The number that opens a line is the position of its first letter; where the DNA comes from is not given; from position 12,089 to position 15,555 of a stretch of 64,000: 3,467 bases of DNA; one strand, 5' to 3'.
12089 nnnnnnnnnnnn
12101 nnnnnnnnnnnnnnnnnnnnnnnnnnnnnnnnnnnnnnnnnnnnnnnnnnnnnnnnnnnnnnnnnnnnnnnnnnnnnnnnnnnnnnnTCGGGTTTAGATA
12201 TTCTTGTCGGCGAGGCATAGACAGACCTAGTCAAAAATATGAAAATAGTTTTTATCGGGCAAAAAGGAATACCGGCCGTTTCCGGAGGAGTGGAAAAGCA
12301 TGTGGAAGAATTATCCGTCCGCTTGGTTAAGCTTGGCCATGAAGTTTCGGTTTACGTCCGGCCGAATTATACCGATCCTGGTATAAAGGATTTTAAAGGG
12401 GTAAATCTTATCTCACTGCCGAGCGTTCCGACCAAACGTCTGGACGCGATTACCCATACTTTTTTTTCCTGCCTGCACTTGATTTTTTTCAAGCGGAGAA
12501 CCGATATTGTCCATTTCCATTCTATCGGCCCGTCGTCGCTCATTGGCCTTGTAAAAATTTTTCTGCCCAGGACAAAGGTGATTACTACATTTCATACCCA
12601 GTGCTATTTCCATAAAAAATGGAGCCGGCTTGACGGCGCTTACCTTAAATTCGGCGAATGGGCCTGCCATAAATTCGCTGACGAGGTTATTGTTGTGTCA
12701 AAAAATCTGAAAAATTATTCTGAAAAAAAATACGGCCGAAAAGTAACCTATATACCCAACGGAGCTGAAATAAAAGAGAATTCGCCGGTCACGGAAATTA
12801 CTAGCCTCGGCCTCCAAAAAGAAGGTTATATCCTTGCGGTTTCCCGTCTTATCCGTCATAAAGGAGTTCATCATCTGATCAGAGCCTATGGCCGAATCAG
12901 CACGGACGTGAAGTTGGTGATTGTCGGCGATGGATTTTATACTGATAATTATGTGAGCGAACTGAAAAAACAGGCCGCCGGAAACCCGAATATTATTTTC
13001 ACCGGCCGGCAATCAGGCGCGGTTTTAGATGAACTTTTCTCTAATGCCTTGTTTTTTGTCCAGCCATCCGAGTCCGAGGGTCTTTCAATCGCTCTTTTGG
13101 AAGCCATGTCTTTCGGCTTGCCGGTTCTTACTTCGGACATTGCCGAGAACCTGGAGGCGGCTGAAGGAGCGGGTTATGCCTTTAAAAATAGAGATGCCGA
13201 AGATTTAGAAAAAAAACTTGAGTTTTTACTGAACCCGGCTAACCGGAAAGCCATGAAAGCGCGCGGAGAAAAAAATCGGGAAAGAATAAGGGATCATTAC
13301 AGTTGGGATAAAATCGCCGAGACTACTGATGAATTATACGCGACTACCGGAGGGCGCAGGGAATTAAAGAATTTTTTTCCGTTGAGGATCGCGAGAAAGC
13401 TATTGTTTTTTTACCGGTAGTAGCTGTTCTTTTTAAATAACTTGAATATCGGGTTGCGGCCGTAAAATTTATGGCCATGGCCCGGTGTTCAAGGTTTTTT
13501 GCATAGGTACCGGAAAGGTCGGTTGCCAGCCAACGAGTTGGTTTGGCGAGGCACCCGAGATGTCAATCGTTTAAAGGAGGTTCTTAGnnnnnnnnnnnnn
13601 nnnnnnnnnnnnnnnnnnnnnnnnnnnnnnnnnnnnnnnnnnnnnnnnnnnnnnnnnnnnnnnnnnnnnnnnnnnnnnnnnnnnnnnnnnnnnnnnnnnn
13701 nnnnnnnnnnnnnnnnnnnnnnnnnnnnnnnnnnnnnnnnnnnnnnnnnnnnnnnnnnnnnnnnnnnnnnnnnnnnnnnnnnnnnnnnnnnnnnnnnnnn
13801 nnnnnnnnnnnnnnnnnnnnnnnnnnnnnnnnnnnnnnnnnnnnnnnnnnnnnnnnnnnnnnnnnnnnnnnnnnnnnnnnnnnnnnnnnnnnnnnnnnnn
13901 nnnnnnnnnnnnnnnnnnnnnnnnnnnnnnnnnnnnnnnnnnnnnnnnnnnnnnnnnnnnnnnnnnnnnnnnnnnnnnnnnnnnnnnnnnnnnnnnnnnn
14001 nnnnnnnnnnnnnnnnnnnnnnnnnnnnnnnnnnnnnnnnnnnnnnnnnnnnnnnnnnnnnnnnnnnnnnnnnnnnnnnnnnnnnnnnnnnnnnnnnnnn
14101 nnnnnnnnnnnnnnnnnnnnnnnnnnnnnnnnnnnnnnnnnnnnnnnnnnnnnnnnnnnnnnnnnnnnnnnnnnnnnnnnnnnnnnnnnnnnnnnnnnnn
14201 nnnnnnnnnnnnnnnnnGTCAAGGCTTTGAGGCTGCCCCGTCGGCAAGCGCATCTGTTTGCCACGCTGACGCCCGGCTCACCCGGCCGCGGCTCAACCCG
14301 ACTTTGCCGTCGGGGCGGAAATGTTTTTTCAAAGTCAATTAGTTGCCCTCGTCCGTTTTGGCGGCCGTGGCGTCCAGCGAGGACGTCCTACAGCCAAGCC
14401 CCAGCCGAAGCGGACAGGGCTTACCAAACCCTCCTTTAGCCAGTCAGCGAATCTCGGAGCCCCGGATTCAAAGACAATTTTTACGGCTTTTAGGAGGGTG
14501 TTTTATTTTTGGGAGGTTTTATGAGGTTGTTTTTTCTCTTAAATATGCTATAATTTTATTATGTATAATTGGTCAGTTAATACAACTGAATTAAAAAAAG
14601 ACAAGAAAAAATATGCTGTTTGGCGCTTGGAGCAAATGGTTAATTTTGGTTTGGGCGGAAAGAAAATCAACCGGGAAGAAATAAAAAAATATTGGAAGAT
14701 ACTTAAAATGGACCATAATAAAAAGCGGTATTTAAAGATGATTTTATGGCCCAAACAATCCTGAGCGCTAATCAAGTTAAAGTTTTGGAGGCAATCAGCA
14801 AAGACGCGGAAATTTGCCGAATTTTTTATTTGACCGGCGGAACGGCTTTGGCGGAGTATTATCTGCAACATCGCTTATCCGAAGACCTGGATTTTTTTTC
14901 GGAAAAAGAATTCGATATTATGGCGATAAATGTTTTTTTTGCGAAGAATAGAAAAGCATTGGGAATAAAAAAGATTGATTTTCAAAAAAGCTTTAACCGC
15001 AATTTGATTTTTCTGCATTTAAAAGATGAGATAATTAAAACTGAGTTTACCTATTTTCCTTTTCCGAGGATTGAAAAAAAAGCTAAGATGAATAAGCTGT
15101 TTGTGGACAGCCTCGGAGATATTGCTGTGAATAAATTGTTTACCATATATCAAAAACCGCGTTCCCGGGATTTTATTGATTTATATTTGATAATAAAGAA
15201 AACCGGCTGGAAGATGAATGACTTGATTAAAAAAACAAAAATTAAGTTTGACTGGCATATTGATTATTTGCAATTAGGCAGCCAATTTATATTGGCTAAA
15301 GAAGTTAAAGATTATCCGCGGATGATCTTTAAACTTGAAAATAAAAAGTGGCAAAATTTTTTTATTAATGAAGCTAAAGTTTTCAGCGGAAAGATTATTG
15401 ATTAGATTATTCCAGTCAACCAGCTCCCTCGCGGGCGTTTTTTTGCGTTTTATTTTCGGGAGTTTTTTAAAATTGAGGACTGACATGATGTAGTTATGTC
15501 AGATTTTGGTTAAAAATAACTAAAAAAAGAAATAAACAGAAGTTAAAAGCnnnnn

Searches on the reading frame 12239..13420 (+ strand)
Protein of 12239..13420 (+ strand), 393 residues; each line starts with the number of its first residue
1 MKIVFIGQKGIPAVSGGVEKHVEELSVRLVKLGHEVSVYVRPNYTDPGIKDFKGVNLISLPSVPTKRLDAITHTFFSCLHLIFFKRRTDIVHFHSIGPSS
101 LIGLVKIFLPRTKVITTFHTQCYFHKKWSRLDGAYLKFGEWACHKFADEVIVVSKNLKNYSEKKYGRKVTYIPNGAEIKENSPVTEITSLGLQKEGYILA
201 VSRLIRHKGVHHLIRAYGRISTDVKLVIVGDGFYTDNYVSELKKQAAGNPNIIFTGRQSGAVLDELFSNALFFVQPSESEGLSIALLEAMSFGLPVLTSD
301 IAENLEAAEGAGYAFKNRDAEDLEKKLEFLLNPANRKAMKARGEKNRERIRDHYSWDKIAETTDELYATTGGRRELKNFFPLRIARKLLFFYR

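Call 83: search_protein_families(library=pfam, proteins=[window:12239-13420:+], max_evalue=0.00001)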
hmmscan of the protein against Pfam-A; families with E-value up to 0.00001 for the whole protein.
window:12239-13420:+ (393 aa): 7 families
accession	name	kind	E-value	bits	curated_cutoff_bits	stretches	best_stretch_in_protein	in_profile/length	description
PF00534.26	Glycos_transf_1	-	5.5e-30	104.6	26.4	1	193-345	13-171/172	Glycosyl transferases group 1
PF13439.12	Glyco_transf_4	-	2.8e-27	96.2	28.5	1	16-177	2-167/170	Glycosyltransferase Family 4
PF13692.12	Glyco_trans_1_4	-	2.2e-25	90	27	1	197-332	3-141/142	Glycosyl transferases group 1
PF13579.12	Glyco_trans_4_4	-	5e-14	53.4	29.7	1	16-175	1-158/158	Glycosyl transferase 4-like domain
PF20706.3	GT4-conflict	-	8.5e-12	45.2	26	1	15-361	11-383/385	Family 4 Glycosyltransferase in conflict systems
PF13524.12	Glyco_trans_1_2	-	2.5e-09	37.7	25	1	213-362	5-141/144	Glycosyl transferase-like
PF09314.17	DUF1972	-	2.8e-08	34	25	0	123-177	131-186/186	Domain of unknown function (DUF1972)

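Call 85: search_protein_families(library=ncbifam, proteins=[window:12239-13420:+], max_evalue=0.00001)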
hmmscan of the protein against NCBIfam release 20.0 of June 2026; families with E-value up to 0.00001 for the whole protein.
window:12239-13420:+ (393 aa): 36 families (the best 25 are shown)
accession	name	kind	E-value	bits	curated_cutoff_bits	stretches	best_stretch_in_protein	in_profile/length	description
TIGR02149.1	glgA_Coryne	subfamily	4.1e-29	101.9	302.4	1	1-368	1-388/391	glycogen synthase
NF046071.1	B1-4RhmsylTfaseCps2T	equivalog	1.2e-22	80.4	500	1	3-366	4-383/384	beta 1-4 rhamnosyltransferase Cps2T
TIGR04157.1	glyco_rSAM_CFB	subfamily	3.2e-22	79.1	400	1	143-367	166-406/406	TIGR04157 family glycosyltransferase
TIGR04047.1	MSMEG_0565_glyc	hypoth_equivalog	3.5e-22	79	259.85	1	16-368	13-372/373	MSMEG_0565 family glycosyltransferase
TIGR03088.1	stp2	hypoth_equivalog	1.2e-21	77.2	409.05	1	144-369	134-372/374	TIGR03088 family PEP-CTERM/XrtA system glycosyltransferase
NF047684.1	TeichurnBiosyTuaC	equivalog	1.5e-19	70.2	550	1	144-369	162-388/391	teichuronic acid biosynthesis protein TuaC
NF038295.1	EPS_HpsP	equivalog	5.8e-18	65.1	550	1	171-368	180-385/388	hormogonium polysaccharide biosynthesis glycosyltransferase HpsP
TIGR03999.1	thiol_BshA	equivalog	1.1e-17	64.1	273.7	1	82-369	79-372/375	N-acetyl-alpha-D-glucosaminyl L-malate synthase BshA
NF041010.1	glycosy_Agl16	equivalog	1.4e-17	63.6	575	1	14-369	13-350/352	glycosylation protein Agl16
NF041876.1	EPS_EpsE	equivalog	3.2e-16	59.6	400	1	89-362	115-388/389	exopolysaccharide biosynthesis GT4 family glycosyltransferase EpsE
NF038229.1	Glyco4_Geo_Pelo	equivalog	8.3e-15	54.6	400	1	161-369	127-335/338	GPMC system family 4 glycosyltransferase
TIGR02095.1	glgA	subfamily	4.9e-12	45.3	328.45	1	190-368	286-475/477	glycogen/starch synthase, ADP-glucose type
NF007396.0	PRK09922.1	equivalog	5e-11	42.1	385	1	198-331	185-324/361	lipopolysaccharide 1,6-galactosyltransferase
NF012028.0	PRK15484.1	subfamily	1.5e-10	40.7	618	1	149-365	142-373/380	lipopolysaccharide N-acetylglucosaminyltransferase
NF047880.1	glyco_SdgA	exception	1.5e-10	40.3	800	1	193-336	313-459/488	serine-aspartate repeat adhesin O-glycosyltransferase SdgA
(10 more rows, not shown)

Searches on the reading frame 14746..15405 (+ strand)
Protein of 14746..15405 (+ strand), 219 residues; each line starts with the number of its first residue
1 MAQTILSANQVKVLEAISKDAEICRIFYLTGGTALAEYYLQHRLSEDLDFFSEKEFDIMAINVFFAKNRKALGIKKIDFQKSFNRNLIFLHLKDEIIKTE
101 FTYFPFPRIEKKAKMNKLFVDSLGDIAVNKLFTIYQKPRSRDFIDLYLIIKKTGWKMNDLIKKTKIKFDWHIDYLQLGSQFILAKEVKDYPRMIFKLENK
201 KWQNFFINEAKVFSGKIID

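Call 83: search_protein_families(library=pfam, proteins=[window:14746-15405:+], max_evalue=0.00001)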
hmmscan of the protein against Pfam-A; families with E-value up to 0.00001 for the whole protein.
window:14746-15405:+ (219 aa): 1 family
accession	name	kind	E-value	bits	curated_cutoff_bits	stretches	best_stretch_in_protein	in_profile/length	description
PF08843.17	AbiEii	-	1.1e-14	55.4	22.5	1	24-178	12-192/238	Nucleotidyl transferase AbiEii toxin, Type IV TA system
